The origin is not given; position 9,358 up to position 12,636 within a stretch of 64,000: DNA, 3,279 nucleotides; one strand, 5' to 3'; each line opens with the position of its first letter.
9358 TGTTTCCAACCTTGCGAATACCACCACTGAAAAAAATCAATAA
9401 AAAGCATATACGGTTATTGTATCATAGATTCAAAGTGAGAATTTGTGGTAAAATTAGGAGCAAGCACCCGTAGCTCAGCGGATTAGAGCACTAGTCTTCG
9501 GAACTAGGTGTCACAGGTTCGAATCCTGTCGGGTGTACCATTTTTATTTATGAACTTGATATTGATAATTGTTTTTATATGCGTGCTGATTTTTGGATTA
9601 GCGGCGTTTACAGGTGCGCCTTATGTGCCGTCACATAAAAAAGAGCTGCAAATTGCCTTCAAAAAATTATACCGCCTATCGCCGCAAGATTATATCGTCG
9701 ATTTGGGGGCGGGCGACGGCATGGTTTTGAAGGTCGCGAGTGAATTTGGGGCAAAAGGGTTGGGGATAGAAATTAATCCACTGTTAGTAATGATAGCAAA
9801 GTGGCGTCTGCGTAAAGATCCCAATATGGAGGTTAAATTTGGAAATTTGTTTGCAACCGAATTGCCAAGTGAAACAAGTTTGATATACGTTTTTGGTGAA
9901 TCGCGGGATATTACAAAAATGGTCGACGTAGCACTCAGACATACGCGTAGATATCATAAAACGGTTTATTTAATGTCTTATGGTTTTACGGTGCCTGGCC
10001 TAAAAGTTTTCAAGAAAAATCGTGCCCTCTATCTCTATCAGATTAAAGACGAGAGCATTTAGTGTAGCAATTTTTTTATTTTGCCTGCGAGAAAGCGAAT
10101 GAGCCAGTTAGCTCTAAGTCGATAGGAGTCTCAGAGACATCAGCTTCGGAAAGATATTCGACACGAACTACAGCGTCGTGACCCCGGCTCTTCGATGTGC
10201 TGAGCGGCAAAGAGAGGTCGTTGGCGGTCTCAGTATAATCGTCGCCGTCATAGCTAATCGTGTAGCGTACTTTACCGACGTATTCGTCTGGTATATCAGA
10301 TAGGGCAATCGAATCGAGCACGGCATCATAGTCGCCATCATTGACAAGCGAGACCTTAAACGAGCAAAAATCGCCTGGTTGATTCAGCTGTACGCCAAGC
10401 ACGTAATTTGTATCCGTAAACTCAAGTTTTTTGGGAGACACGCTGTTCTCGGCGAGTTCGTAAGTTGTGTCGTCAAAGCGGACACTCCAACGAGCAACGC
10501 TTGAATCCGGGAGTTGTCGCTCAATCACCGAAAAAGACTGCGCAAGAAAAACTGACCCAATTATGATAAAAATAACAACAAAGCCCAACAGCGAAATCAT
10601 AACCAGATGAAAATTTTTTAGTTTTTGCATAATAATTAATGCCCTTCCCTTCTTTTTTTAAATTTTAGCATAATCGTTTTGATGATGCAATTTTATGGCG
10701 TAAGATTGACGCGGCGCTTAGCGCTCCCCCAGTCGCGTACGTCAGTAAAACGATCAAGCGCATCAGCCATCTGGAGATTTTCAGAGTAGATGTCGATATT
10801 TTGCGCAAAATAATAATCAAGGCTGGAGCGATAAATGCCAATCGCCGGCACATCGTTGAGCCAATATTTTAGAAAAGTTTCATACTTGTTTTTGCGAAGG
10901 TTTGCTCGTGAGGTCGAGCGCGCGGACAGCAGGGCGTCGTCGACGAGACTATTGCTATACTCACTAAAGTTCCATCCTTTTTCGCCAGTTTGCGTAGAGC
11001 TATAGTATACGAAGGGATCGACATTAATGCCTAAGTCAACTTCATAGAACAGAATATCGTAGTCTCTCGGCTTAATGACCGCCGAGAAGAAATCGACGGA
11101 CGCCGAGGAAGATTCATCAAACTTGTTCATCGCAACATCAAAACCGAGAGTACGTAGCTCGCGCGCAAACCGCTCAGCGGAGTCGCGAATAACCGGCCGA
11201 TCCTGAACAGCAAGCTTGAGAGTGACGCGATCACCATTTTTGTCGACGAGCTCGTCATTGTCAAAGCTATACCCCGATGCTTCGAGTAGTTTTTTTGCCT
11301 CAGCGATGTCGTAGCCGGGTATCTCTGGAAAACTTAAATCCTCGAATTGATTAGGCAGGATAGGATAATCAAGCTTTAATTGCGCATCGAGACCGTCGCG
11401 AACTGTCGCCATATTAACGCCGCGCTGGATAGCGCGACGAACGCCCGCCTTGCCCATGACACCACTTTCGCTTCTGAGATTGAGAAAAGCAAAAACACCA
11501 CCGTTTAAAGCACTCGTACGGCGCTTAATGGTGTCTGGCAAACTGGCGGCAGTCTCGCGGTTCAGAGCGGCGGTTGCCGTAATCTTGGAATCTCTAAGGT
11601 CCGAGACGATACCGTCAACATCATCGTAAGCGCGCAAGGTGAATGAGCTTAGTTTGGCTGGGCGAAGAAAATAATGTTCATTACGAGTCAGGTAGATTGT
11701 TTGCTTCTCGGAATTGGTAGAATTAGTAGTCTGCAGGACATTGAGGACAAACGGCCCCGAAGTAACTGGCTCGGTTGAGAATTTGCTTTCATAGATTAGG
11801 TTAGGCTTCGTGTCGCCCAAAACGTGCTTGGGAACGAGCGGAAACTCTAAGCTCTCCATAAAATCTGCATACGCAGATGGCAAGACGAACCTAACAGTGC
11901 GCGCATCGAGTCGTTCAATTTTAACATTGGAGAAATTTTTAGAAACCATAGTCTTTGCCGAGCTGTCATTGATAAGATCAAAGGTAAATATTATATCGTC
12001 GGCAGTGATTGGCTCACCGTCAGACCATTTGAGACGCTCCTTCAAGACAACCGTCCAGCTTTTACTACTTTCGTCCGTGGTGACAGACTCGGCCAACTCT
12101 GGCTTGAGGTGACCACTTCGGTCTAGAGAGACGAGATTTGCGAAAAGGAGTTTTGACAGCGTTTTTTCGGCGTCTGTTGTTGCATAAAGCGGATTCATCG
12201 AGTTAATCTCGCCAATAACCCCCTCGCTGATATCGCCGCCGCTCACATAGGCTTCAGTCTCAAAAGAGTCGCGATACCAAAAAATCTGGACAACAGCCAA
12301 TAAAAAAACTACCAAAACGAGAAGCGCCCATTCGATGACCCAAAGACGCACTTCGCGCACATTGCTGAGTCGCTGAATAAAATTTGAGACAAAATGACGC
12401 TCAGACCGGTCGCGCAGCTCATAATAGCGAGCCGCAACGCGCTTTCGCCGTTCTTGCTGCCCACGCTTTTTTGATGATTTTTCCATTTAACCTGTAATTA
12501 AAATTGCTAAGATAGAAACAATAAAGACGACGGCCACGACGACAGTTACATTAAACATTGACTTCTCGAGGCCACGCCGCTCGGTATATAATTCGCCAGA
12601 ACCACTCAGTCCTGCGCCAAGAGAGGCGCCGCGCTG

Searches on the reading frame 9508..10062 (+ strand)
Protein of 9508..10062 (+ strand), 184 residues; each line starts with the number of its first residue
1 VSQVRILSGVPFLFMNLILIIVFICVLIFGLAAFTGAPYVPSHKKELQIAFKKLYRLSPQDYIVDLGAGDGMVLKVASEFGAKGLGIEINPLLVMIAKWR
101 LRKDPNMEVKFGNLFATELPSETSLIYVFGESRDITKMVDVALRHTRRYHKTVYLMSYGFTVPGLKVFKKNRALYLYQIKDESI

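Call 34: search_protein_families(library=pfam, proteins=[window:9508-10062:+], max_evalue=0.001)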
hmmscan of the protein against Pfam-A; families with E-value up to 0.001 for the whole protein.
window:9508-10062:+ (184 aa): 1 family
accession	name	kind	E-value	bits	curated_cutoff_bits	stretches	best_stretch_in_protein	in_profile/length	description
PF13649.12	Methyltransf_25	-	0.00039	21.5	27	1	63-131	1-73/97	Methyltransferase domain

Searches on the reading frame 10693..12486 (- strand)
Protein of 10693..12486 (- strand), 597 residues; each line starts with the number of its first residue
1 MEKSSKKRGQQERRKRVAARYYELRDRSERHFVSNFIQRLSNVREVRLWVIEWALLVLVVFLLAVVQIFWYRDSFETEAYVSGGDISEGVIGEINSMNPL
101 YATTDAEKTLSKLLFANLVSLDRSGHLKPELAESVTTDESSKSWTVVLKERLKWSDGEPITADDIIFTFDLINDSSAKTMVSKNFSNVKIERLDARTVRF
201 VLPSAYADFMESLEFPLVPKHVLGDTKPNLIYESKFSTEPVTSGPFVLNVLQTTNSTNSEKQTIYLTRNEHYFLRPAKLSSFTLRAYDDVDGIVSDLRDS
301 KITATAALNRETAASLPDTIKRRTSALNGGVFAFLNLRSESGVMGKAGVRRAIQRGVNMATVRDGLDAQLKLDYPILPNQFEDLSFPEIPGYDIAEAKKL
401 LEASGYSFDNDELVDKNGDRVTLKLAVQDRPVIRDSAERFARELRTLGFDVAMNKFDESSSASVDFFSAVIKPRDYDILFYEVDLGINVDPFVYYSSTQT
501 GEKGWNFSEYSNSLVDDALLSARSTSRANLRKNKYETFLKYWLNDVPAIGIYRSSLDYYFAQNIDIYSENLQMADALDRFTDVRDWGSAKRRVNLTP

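Call 34: search_protein_families(library=pfam, proteins=[window:10693-12486:-], max_evalue=0.001)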
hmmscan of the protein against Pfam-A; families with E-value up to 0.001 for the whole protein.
window:10693-12486:- (597 aa): 1 family
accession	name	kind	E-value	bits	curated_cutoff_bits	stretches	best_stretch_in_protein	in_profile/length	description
PF00496.27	SBP_bac_5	-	1.4e-46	159.8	32.4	1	127-501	2-364/368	Bacterial extracellular solute-binding proteins, family 5 Middle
